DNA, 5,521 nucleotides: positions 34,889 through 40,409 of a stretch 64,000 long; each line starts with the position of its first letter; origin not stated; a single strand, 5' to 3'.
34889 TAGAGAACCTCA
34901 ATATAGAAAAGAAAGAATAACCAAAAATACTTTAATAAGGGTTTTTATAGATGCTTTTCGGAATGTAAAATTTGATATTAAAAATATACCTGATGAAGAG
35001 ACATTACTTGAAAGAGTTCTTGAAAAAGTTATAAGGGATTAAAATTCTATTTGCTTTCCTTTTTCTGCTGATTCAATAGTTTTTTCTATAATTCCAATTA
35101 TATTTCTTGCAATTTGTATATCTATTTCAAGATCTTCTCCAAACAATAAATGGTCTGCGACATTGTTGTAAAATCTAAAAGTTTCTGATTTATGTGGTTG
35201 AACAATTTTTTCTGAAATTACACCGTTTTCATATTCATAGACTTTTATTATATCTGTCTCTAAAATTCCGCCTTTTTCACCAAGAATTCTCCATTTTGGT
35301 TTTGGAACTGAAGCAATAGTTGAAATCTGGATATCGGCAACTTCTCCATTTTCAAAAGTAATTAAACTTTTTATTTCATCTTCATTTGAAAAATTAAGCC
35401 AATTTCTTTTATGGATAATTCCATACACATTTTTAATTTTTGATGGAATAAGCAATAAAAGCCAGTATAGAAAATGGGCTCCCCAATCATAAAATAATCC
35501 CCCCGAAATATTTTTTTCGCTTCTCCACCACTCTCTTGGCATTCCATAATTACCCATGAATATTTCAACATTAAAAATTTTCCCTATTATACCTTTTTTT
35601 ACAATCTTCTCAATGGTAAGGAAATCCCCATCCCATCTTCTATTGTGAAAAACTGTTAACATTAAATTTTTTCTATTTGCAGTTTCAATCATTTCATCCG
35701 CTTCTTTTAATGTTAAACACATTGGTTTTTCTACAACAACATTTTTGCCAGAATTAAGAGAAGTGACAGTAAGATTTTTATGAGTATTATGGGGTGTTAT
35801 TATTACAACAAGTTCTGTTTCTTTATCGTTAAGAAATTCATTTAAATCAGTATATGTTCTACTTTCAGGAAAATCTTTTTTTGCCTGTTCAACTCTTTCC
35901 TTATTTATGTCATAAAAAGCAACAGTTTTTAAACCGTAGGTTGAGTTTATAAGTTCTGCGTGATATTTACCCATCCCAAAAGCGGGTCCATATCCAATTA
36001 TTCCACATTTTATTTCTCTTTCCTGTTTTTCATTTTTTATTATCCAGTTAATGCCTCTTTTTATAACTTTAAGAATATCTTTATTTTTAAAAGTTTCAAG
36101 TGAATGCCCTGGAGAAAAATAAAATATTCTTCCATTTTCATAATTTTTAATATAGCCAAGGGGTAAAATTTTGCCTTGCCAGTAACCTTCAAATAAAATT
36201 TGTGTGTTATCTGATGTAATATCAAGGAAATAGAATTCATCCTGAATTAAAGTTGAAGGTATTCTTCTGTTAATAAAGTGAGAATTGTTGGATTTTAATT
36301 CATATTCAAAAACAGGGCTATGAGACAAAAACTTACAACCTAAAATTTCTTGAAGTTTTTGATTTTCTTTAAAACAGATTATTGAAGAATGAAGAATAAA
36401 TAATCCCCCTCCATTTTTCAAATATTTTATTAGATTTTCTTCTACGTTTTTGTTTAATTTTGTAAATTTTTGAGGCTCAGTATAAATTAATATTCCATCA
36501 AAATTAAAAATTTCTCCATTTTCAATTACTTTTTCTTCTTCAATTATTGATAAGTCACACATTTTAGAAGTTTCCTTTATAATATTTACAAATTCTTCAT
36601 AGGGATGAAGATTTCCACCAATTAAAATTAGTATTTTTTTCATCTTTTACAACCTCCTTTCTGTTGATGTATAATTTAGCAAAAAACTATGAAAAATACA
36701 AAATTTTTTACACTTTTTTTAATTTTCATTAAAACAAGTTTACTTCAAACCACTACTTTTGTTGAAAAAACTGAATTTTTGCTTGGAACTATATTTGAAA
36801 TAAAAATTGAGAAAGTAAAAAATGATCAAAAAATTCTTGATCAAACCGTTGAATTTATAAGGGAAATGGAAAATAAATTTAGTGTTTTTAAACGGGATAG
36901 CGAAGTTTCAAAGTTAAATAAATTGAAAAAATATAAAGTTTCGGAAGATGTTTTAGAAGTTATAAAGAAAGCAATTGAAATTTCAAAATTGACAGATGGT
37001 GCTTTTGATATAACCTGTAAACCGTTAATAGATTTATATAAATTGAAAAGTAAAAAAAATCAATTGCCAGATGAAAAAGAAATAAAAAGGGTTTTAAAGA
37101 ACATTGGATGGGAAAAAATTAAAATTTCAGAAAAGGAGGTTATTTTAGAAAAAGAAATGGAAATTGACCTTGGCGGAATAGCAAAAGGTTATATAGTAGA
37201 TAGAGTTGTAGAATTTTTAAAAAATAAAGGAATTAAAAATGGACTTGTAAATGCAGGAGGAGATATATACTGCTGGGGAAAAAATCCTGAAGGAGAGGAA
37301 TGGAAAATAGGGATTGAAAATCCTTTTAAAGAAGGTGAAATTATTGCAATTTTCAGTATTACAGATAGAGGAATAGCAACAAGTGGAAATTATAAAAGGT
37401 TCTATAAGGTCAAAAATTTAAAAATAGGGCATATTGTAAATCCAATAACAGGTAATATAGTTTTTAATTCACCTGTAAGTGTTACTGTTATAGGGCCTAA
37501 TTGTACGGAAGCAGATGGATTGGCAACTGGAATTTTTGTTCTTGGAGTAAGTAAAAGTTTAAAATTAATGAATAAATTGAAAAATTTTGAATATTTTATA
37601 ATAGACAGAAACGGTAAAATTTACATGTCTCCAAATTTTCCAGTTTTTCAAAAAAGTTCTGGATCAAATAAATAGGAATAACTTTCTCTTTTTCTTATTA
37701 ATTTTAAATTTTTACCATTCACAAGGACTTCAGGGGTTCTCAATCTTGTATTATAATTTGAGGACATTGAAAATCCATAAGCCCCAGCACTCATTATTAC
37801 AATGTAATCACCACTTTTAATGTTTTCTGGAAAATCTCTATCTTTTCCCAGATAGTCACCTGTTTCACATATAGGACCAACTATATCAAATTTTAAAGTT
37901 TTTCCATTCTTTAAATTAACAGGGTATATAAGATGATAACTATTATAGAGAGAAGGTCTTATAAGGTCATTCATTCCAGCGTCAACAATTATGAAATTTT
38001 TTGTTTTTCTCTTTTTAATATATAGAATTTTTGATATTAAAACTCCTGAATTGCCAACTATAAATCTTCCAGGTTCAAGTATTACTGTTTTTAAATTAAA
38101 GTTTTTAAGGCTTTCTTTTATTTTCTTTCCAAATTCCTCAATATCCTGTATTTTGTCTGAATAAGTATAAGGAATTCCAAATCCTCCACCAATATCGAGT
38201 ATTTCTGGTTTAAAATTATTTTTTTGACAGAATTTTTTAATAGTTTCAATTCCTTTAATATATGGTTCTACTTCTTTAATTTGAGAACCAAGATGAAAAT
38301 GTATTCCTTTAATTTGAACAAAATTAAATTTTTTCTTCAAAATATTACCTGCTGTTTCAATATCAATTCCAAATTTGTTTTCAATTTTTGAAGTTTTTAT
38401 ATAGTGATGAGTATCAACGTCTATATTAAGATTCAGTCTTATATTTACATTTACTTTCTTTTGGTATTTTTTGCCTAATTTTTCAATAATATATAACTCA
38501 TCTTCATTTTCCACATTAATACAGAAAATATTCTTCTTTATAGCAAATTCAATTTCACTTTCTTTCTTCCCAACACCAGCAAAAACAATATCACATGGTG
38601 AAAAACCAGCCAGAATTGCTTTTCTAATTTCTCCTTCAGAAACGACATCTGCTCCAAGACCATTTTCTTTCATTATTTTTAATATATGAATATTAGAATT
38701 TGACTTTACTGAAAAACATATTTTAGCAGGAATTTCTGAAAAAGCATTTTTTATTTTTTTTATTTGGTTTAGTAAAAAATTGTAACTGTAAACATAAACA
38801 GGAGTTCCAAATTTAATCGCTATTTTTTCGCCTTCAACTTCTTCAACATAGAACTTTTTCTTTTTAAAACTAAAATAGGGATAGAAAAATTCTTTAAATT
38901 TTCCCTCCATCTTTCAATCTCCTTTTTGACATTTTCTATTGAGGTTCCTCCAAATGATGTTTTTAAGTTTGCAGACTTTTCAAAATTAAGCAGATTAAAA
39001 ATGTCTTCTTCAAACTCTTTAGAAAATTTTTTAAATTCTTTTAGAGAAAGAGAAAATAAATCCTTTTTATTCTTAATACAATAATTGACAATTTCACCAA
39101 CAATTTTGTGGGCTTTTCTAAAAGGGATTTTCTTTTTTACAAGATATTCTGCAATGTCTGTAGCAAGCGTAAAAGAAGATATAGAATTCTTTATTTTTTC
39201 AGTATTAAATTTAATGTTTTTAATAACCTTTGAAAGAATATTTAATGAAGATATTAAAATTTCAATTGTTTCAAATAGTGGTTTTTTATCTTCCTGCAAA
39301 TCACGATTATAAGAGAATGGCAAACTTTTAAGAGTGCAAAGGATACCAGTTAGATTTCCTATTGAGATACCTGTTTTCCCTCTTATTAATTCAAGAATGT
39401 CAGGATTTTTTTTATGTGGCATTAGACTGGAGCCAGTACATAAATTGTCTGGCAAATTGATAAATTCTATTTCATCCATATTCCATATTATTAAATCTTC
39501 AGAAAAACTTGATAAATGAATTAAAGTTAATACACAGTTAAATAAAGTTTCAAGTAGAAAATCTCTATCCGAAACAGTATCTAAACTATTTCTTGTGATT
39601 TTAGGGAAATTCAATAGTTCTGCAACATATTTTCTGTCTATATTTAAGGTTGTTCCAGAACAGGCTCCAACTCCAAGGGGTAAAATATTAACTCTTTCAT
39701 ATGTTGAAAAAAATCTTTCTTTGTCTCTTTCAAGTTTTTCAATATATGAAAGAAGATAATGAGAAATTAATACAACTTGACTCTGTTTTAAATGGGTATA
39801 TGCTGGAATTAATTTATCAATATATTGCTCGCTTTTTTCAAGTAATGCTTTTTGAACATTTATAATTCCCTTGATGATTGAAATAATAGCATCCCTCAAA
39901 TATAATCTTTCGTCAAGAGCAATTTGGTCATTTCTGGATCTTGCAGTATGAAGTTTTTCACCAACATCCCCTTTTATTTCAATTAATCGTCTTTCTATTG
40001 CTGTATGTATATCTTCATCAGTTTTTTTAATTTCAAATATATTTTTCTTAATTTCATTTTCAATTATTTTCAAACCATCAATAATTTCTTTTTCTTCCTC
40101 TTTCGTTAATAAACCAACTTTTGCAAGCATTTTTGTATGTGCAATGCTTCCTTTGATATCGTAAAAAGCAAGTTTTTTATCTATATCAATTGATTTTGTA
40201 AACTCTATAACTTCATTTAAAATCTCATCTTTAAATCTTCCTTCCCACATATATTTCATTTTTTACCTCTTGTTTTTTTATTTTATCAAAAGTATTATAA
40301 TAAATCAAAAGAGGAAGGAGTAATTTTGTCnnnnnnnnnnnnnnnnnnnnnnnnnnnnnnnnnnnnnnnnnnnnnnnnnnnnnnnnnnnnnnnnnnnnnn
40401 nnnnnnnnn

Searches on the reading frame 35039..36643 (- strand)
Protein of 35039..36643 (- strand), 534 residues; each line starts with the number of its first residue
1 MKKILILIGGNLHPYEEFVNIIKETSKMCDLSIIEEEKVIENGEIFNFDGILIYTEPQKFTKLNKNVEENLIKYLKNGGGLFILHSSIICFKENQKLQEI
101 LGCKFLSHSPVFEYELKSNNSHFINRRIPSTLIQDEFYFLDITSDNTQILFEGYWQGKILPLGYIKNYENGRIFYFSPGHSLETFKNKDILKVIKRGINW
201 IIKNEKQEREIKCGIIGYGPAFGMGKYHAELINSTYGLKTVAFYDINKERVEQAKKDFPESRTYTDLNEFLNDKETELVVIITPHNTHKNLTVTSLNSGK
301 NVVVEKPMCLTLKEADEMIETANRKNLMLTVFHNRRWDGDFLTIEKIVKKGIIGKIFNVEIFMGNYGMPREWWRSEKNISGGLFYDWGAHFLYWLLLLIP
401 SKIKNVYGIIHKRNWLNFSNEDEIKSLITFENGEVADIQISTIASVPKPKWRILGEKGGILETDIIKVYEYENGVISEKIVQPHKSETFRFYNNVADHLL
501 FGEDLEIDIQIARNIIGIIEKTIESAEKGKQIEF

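Call 9: search_protein_families(library=pfam, max_evalue=0.0001, proteins=[window:35039-36643:-])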
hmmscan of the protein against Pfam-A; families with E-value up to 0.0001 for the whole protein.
window:35039-36643:- (534 aa): 4 families
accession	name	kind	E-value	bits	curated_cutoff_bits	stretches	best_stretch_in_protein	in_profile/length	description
PF01408.29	GFO_IDH_MocA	-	5.1e-27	95.4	24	1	211-333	1-120/120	Oxidoreductase family, NAD-binding Rossmann fold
PF06283.17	ThuA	-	2.1e-24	87.4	33.4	1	29-201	32-209/209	Trehalose utilisation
PF22725.1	GFO_IDH_MocA_C3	-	7.5e-20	71.6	27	1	341-460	1-123/124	GFO/IDH/MocA C-terminal domain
PF02894.22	GFO_IDH_MocA_C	-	4.1e-15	56.6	22.9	1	347-533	3-217/218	Oxidoreductase family, C-terminal alpha/beta domain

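Call 62: search_protein_families(library=ncbifam, max_evalue=1e-10, proteins=[window:35039-36643:-])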
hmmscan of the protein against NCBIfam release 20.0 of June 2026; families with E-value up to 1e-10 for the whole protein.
window:35039-36643:- (534 aa): 9 families
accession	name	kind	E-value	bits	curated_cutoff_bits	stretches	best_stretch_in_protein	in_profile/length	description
NF008607.0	PRK11579.1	subfamily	2.2e-41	142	330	1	210-396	4-186/346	oxidoreductase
TIGR04380.1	myo_inos_iolG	equivalog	2.5e-31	108.8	355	1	211-460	2-250/330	inositol 2-dehydrogenase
NF007574.0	PRK10206.1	equivalog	2.9e-30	105.5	352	1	211-464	3-249/345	oxidoreductase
NF040723.1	UDP-GlcNAcDh_Arch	equivalog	2.1e-27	96.4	450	1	211-473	1-249/302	UDP-N-acetylglucosamine 3-dehydrogenase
NF052479.1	LevoglcsnDh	equivalog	8.6e-20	70.8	650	1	243-406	41-208/386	levoglucosan dehydrogenase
NF058563.1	BT_2159_fam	equivalog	5.8e-15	55.1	650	1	211-439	1-221/350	disaccharide 3-dehydrogenase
NF052679.1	InsChiInosDhIolG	equivalog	2.4e-14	53.1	540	1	211-396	3-185/343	bifunctional inositol 2-dehydrogenase/D-chiro-inositol 1-dehydrogenase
NF041392.1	XylDh_Gfo6_Halo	equivalog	1.3e-12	47.2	350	1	247-533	51-349/350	D-xylose 1-dehydrogenase Gfo6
NF058561.1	BT_2158_fam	equivalog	1.2e-11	43.9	750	1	223-415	42-229/487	glycoside 3-dehydrogenase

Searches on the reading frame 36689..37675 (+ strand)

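Call 10: search_protein_families(library=pfam, max_evalue=0.0001, proteins=[window:36689-37675:+])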
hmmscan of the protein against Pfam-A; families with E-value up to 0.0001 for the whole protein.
window:36689-37675:+ (328 aa): 1 family
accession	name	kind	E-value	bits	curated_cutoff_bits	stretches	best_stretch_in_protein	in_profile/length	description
PF02424.20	ApbE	-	2.2e-85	286.9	25.6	1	32-303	1-265/266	ApbE family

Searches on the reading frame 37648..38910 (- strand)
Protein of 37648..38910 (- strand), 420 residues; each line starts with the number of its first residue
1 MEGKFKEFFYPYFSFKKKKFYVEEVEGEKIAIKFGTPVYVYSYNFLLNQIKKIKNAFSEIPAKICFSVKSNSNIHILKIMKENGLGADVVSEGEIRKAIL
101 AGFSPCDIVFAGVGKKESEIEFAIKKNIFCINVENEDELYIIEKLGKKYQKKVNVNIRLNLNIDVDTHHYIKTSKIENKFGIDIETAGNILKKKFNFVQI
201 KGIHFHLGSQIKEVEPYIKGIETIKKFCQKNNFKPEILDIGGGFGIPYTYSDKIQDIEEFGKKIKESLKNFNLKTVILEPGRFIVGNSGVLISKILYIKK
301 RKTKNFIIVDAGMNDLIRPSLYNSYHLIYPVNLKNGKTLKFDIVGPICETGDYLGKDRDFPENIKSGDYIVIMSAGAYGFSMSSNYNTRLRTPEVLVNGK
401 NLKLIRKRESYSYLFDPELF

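Call 10: search_protein_families(library=pfam, max_evalue=0.0001, proteins=[window:37648-38910:-])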
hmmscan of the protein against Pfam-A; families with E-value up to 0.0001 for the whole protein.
window:37648-38910:- (420 aa): 2 families
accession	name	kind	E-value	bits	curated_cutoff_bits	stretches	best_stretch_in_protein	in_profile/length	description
PF02784.22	Orn_Arg_deC_N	-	4.8e-56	190.3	23.4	1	48-286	6-247/247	Pyridoxal-dependent decarboxylase, pyridoxal binding domain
PF00278.28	Orn_DAP_Arg_deC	-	2.6e-28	98.6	23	1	39-376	2-95/95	Pyridoxal-dependent decarboxylase, C-terminal sheet domain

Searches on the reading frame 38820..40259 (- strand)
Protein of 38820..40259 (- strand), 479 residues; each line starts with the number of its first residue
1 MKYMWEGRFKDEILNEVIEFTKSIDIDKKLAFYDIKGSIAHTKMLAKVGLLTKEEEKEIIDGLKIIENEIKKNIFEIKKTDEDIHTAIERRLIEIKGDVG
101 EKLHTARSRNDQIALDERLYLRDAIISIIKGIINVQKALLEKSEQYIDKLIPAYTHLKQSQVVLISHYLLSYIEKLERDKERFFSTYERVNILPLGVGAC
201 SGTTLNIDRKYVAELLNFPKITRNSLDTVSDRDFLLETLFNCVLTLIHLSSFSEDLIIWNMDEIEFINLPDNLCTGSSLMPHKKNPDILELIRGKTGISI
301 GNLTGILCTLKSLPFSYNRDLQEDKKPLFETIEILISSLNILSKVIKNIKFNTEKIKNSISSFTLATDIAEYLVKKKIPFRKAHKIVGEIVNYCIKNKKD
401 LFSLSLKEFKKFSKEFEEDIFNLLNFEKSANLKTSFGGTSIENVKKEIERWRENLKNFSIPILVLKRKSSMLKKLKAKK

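Call 10: search_protein_families(library=pfam, max_evalue=0.0001, proteins=[window:38820-40259:-])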
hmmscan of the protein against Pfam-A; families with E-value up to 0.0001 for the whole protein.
window:38820-40259:- (479 aa): 2 families
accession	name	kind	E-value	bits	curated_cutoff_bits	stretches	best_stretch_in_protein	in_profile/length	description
PF00206.25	Lyase_1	-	2.2e-63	215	27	1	17-297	11-308/312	Lyase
PF14698.11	ASL_C2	-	5.5e-26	91.2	27.3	1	363-430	1-68/69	Argininosuccinate lyase C-terminal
